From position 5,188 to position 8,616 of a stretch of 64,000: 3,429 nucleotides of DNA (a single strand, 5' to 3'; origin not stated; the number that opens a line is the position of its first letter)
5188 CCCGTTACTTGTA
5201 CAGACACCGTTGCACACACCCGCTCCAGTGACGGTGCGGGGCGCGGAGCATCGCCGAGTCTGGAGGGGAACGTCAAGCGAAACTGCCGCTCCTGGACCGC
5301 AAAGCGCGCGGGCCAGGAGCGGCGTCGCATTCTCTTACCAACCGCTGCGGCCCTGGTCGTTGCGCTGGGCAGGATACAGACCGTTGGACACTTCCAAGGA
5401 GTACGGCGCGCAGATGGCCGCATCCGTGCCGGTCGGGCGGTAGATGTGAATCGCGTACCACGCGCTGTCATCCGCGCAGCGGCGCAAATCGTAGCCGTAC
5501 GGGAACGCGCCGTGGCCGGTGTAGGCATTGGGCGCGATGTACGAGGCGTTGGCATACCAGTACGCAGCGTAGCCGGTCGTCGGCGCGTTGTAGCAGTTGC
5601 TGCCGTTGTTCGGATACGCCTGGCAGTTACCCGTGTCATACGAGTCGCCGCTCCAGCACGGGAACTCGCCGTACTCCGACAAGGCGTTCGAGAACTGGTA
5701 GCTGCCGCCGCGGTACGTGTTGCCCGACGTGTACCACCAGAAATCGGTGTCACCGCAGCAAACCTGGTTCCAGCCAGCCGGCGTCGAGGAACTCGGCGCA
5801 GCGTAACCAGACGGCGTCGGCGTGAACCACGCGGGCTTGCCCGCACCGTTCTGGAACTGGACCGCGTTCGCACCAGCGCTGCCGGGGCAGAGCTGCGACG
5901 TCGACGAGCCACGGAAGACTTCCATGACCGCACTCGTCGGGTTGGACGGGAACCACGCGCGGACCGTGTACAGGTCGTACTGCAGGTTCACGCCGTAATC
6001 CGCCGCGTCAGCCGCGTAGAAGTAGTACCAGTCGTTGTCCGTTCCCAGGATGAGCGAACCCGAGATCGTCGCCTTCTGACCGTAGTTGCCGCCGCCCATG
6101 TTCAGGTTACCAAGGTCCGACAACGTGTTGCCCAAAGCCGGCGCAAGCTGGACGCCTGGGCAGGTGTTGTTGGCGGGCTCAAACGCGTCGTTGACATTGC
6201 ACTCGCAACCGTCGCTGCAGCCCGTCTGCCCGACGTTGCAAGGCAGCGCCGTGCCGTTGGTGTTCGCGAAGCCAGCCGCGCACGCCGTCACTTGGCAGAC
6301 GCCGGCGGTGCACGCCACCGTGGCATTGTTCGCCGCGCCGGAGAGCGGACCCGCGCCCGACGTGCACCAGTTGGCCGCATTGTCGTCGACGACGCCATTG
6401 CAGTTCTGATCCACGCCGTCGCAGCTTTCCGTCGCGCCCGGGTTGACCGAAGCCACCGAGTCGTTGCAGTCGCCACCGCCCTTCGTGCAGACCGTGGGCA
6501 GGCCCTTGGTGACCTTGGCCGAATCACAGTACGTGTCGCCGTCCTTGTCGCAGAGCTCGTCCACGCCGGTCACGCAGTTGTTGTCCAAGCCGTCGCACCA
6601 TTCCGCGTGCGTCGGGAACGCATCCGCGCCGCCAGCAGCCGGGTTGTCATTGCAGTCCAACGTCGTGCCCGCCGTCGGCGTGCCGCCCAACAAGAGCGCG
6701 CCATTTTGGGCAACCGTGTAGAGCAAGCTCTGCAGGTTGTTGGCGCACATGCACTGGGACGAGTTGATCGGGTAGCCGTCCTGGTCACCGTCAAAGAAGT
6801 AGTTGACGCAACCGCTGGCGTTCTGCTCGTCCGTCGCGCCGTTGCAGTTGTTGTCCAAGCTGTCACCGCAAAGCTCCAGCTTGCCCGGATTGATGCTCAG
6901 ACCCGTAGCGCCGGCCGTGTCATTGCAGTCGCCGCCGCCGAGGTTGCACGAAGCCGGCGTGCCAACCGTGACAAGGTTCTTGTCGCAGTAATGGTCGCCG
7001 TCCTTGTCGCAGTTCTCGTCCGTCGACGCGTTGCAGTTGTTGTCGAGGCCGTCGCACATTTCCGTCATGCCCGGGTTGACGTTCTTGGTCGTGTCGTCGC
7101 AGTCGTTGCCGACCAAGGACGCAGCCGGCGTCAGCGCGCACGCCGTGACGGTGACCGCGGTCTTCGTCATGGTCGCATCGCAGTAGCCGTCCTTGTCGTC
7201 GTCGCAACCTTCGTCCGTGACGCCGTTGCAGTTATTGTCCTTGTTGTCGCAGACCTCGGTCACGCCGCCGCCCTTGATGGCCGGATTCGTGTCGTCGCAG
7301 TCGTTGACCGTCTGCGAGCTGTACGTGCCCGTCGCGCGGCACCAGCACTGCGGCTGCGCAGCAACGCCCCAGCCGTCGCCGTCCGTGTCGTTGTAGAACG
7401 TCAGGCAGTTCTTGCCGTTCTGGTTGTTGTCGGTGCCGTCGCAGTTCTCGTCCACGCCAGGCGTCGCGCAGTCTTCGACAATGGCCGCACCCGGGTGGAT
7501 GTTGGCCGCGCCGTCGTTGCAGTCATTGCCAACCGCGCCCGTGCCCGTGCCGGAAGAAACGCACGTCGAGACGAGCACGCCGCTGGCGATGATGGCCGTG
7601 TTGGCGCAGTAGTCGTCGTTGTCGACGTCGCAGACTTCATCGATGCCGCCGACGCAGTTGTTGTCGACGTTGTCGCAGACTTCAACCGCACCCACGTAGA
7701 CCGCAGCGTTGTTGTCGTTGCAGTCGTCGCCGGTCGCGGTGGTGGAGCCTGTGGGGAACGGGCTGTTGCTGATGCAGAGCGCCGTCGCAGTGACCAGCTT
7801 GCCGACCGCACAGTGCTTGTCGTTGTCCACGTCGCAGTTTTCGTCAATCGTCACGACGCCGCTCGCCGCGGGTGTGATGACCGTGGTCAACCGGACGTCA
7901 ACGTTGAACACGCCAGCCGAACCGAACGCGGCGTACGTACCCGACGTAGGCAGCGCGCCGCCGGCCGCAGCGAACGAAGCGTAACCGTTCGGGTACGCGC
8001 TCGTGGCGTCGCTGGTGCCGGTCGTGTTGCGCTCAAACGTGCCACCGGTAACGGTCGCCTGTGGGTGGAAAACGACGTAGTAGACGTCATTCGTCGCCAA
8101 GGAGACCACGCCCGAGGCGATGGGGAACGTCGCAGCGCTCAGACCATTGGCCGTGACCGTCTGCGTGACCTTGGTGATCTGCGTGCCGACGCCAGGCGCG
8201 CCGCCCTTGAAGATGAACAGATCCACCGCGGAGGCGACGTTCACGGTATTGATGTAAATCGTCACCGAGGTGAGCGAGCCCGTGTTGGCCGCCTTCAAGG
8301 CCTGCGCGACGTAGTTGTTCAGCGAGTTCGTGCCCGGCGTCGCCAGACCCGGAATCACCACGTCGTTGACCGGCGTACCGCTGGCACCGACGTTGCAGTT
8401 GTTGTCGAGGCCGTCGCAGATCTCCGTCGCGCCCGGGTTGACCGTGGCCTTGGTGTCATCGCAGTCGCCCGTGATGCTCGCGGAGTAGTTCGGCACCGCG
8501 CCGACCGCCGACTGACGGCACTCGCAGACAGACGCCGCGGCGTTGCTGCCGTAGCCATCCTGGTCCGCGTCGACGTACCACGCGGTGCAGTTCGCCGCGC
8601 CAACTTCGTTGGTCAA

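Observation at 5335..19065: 13.7-kb gene for a >4,500-aa Cys-rich repeat lipoprotein adjacent to tRNA-Pro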

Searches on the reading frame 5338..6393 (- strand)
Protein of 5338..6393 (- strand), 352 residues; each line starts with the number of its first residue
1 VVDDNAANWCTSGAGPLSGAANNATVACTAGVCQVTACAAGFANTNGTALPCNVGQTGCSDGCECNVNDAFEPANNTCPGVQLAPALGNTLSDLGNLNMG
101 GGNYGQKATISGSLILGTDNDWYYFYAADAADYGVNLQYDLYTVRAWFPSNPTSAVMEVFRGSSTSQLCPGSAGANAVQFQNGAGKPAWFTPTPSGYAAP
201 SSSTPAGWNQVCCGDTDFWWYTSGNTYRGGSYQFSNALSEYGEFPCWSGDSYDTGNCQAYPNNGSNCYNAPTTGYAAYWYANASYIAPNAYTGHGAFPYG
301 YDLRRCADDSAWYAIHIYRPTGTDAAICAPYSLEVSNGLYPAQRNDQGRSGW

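Call 12: search_protein_families(library=pfam, proteins=[window:5338-6393:-], max_evalue=1)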
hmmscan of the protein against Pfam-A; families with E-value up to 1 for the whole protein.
seq(352 aa): 1 family
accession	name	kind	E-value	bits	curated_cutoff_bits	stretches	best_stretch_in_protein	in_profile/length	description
PF21671.2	CPL1-like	-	0.013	16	27.4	1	22-45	30-53/60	Protein CPL1-like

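Call 13: search_protein_families(library=ncbifam, proteins=[window:5338-6393:-], max_evalue=1)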
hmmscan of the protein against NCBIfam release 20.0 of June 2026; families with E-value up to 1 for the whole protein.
seq(352 aa): 0 families

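Call 76: search_protein_families(library=pfam, alignment_id=A4, max_evalue=1)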
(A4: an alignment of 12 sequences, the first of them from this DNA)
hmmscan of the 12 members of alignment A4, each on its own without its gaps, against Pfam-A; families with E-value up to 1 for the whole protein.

A. member 1, seq(294 aa): 0 families

B. families by the number of members that match (of 12 scanned): 1 family
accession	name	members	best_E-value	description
PF04076.19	BOF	1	0.25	Bacterial OB fold (BOF) protein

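Call 78: search_solved_structures(query=A4, max_evalue=10)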
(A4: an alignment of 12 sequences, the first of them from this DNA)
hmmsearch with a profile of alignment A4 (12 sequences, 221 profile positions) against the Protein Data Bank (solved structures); distinct sequences matched with E-value up to 10: 0.

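Call 109: search_protein_representatives(alignment_id=A4)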
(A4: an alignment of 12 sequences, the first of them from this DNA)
Query: 12 sequences, 221 profile positions. Proteins with E-value up to 0.001 (for the whole library): 464; up to 1e-10: 230; up to 1e-30: 16. The best 150 are listed.
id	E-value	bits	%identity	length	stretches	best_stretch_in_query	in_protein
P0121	5.4e-94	331.0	-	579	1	1-218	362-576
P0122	2.3e-93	328.9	-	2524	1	1-220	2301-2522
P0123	1.8e-92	326.0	-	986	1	1-219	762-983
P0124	3.2e-92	325.2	-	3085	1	1-221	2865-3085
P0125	6.9e-91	320.8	-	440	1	1-219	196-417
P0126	2.3e-87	309.3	-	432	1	1-218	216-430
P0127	3.2e-80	285.9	-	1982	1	1-218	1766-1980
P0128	3.2e-79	282.7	-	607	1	2-214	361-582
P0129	9.5e-79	281.1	-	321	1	3-218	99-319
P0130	1.2e-67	244.8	-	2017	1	1-218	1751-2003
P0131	1.4e-62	228.3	-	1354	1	2-215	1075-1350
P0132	5.2e-50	187.2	-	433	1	2-208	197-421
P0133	1.2e-49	185.9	-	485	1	2-216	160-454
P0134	6.6e-43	163.9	-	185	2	136-219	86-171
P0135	2.4e-31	126.2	-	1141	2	2-117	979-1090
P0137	9.6e-30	120.9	-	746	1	1-213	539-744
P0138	4.4e-29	118.7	-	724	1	2-209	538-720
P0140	1.9e-27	113.4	-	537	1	3-213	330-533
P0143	4.5e-27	112.2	-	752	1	2-210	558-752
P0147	2.0e-26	110.0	-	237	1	2-208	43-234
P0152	3.9e-25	105.8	-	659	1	3-211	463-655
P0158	4.8e-24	102.2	-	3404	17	10-74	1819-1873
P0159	5.1e-24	102.2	-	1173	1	2-210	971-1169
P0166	1.1e-22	97.8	-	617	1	2-212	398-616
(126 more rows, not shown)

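Call 110: search_protein_families(library=pfam, proteins=[P0137, P0138, P0140, P0143, P0152, P0159, P0147, P0158, P0166], max_evalue=0.01)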
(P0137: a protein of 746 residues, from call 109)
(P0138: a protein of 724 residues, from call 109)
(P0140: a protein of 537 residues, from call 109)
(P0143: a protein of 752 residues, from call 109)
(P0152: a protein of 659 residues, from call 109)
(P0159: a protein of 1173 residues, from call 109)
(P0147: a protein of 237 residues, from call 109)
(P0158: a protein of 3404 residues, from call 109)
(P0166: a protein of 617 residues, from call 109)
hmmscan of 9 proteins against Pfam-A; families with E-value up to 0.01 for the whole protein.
P0137 (746 aa): 1 family
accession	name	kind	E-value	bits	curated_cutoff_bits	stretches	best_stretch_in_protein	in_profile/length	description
PF11617.13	Cu-binding_MopE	-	1.9e-20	73.2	27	3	315-344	1-30/30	Putative metal-binding motif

P0138 (724 aa): 1 family
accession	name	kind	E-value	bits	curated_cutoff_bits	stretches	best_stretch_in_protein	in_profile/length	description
PF11617.13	Cu-binding_MopE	-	2.4e-31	108.1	27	4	331-360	1-30/30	Putative metal-binding motif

P0140 (537 aa): 1 family
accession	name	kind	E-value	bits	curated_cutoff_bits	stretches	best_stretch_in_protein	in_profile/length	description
PF11617.13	Cu-binding_MopE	-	7.2e-24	84.1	27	4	262-291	1-30/30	Putative metal-binding motif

P0143 (752 aa): 1 family
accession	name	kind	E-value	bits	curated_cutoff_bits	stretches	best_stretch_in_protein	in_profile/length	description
PF11617.13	Cu-binding_MopE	-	5e-31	107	27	3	350-379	1-30/30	Putative metal-binding motif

P0152 (659 aa): 2 families
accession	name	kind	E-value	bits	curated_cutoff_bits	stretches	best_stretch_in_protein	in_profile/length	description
PF00526.23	Dicty_CTDC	-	1.2e-19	70.1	27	3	201-221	1-21/24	Dictyostelium (slime mold) repeat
PF11617.13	Cu-binding_MopE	-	6.7e-15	55.5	27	2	384-413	1-30/30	Putative metal-binding motif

P0159 (1173 aa): 2 families
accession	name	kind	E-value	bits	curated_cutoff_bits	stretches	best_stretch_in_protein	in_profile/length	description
PF11617.13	Cu-binding_MopE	-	3.2e-38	130.1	27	7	831-861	1-30/30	Putative metal-binding motif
PF02412.23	TSP_3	-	4.8e-38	129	25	8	444-475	2-33/36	Thrombospondin type 3 repeat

P0147 (237 aa): 0 families

P0158 (3404 aa): 16 families
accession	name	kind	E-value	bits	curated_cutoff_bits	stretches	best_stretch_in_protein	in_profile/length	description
PF18962.6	Por_Secre_tail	-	3e-112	367.5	27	6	1864-1924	5-66/75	Secretion system C-terminal sorting domain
PF04151.21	PPC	-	1.2e-107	353.3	25.9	9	985-1054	1-70/70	Bacterial pre-peptidase C-terminal domain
PF04234.18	CopC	-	1.8e-35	122.2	23.3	0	1249-1299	20-73/92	CopC domain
PF17802.7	SpaA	-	2.6e-34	117.7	23.1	0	1882-1919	19-57/91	Prealbumin-like fold domain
PF11589.14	DUF3244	-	2.3e-28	98.5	25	0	1866-1925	26-88/96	Domain of unknown function (DUF3244)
PF08842.16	Mfa2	-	3.7e-21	76.4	21.2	1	2616-2669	21-79/277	Fimbrillin-A associated anchor proteins Mfa1 and Mfa2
PF13860.13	FlgD_ig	-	1.1e-16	61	27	0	872-922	14-74/79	FlgD Ig-like domain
PF08884.16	Flagellin_D3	-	7.2e-13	49.2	24.2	0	2764-2804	21-62/91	Flagellin D3 domain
PF00404.24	Dockerin_1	-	9.1e-11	42.2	22.9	1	3198-3259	3-57/57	Dockerin type I domain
PF03548.22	LolA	-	1.4e-10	41.6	23.6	0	975-1034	91-152/165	Outer membrane lipoprotein carrier protein LolA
PF16967.11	TcfC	-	9e-10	38.4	29.4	0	2387-2422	21-56/68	E-set like domain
PF12810.13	ALK_LTK_GRD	-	1.1e-05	26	24.5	0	1910-1931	4-25/243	ALK/LTK, Glycine-rich domain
PF24170.1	Fn3-II_PB4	-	1.3e-05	25.8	27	0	1277-1302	54-79/95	Straight fiber protein PB4 second Fn3-like domain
PF24942.1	Fn3_Dep-1_1st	-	6.8e-05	23.3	26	0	2146-2176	52-83/96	Dep-1 first Fn3-like domain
PF25260.1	DUF7861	-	0.00024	21.7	27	0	2336-2378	15-57/79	Family of unknown function (DUF7861)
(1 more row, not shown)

P0166 (617 aa): 1 family
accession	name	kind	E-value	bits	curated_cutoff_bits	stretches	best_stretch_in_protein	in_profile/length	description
PF11617.13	Cu-binding_MopE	-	4.5e-39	132.8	27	5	330-359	1-30/30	Putative metal-binding motif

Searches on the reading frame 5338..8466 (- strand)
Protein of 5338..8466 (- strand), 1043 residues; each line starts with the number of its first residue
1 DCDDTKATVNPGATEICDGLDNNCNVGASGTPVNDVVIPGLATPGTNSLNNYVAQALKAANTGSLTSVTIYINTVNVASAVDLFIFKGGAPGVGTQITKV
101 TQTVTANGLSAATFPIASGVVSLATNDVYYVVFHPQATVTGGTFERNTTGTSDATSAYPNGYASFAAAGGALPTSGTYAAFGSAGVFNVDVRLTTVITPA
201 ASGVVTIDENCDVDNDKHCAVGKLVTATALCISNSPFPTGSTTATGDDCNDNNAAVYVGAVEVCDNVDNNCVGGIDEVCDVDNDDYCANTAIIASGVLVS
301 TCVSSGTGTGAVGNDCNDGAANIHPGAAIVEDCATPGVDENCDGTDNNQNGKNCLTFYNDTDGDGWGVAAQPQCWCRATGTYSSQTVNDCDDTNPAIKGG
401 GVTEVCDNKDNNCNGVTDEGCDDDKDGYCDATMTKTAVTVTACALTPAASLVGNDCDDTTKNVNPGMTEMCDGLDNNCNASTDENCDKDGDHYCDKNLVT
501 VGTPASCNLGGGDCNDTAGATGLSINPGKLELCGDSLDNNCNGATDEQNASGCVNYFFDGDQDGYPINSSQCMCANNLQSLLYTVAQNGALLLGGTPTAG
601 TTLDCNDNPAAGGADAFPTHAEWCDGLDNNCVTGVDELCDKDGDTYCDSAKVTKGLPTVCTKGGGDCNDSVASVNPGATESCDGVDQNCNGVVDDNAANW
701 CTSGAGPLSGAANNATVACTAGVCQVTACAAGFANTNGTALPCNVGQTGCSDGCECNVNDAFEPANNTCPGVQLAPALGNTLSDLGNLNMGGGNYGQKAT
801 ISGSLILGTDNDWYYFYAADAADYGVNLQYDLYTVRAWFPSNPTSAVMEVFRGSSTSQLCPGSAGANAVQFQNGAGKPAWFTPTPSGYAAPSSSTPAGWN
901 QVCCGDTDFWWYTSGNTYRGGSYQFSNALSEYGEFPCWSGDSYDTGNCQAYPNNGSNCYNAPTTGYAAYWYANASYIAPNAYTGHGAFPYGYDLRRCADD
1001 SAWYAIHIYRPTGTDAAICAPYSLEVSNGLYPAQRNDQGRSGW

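Call 62: predict_structure(alignment_id=A2)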
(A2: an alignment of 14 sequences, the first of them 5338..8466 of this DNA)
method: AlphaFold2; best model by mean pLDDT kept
length: 1043 residues; sequences in the alignment: 14
mean_pLDDT: 40.9   pTM: 0.31
mean pLDDT of the five models: 40.9, 40.4, 40.0, 36.8, 34.3
residues with pLDDT >= 90: 0; 70-90: 80; 50-70: 196; < 50: 767
segments of 3 or more residues with pLDDT < 50: 1-52, 74-76, 90-92, 137-263, 272-486, 488-492, 496-538, 543-674, 757-765, 787-794, 822-831, 864-1000, 1032-1043
pLDDT, mean of each block of 10 residues (from residue 1): 32 29 27 27 28 54 64 55 69 67 61 67 66 55 28 27 33 34 25 28 26 37 31 29 29 43 51 45 42 37 28 24 26 28 29 29 31 29 25 30 28 33 34 27 25 35 37 44 46 45 38 37 39 46 40 32 29 27 24 27 30 35 42 42 42 37 37 52 70 64 70 71 77 56 62 48 53 60 55 60 64 74 40 59 62 67 42 27 27 28 27 26 24 26 27 30 24 24 22 30 71 56 68 31 27
secondary structure, 60 per line:
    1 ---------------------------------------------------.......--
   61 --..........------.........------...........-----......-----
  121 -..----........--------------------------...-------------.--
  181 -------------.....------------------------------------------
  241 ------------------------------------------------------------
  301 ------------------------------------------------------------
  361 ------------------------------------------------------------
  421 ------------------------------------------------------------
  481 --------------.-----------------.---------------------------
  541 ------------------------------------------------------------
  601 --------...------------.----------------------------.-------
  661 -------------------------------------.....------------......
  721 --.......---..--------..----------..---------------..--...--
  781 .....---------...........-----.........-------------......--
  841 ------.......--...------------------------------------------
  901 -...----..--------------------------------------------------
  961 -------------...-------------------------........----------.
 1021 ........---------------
elements in order (helices of 4 or more, strands of 3 or more residues): E52-58 E63-72 E79-87 E94-104 E110-115 E128-135 E162-164 E194-198 H698-702 E715-720 E723-729 E781-785 E795-805 E811-819 E833-838 E847-853 E902-904 E1002-1009 E1020-1028

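Call 71: fold_search(model_id=the predicted structure, library=pdb)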
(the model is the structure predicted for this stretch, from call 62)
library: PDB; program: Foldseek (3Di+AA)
matches with E <= 10: 1443; with E <= 0.001: 1
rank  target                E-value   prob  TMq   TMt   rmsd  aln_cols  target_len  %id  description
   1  9euj_G                9.5e-04  1.00  0.08  0.10   3.9       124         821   14  Cryo-EM structure of Staphylococcus aureus bacteriophage phi812 baseplate in the post-contraction state - sheath initi (released 2025-04-09)
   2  9jwb_Z                1.1e-03  1.00  0.10  0.43  13.9       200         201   12  Cyanophage A4 capsid asymmetric unit (released 2025-04-09)
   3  9eui_Q                1.8e-03  1.00  0.08  0.09   3.1        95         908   14  Cryo-EM structure of Staphylococcus aureus bacteriophage phi812 baseplate in the post-contraction state - complete (released 2025-04-09)
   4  1gmm                  3.2e-03  0.99  0.07  0.42   3.7        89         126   16  Carbohydrate binding module CBM6 from xylanase U Clostridium thermocellum (released 2001-11-28)
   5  8yzn                  4.6e-03  1.00  0.07  0.13   4.3        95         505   14  Crystal structural analysis of PaL (released 2024-04-17)
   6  8yzo                  4.6e-03  1.00  0.07  0.13   4.3        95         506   14  Crystal structural analysis of PaL mutant L297M (released 2024-04-17)
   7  4d59_A                5.5e-03  0.99  0.08  0.19   5.4       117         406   18  Clostridial Cysteine protease Cwp84 C116A after propeptide cleavage (released 2015-03-04)
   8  5ykv_A                6.2e-03  0.47  0.05  0.25   9.3       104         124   12  The crystal structure of Macrobrachium rosenbergii nodavirus P-domain (released 2018-10-24)
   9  3wnn_B                6.2e-03  0.44  0.04  0.06  15.9        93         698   17  D308A mutant of Bacillus circulans T-3040 cycloisomaltooligosaccharide glucanotransferase complexed with isomaltooctao (released 2014-02-05)
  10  9i0y_0                6.6e-03  0.18  0.04  0.20  14.5       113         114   20  Recombinant Ena2A fibers (released 2025-03-12)
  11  5ykx_A                7.0e-03  0.47  0.05  0.25   9.4       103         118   13  The crystal structure of Macrobrachium rosenbergii nodavirus P-domain with Cd ion (released 2018-10-24)
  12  4ci7_B                7.4e-03  0.99  0.07  0.16   4.4       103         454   16  The crystal structure of the cysteine protease and lectin-like domains of Cwp84, a surface layer associated protein of (released 2014-05-14)
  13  2w87_A                7.9e-03  0.96  0.07  0.43  11.2       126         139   17  Xyl-CBM35 in complex with glucuronic acid containing disaccharide. (released 2009-01-27)
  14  6eit_3                7.9e-03  0.66  0.07  0.25  18.7       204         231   13  Coxsackievirus A24v in complex with the D1-D2 fragment of ICAM-1 (released 2018-01-10)
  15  1uxx_X                8.4e-03  0.94  0.06  0.38   9.0       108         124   13  CBM6ct from Clostridium thermocellum in complex with xylopentaose (released 2004-03-11)
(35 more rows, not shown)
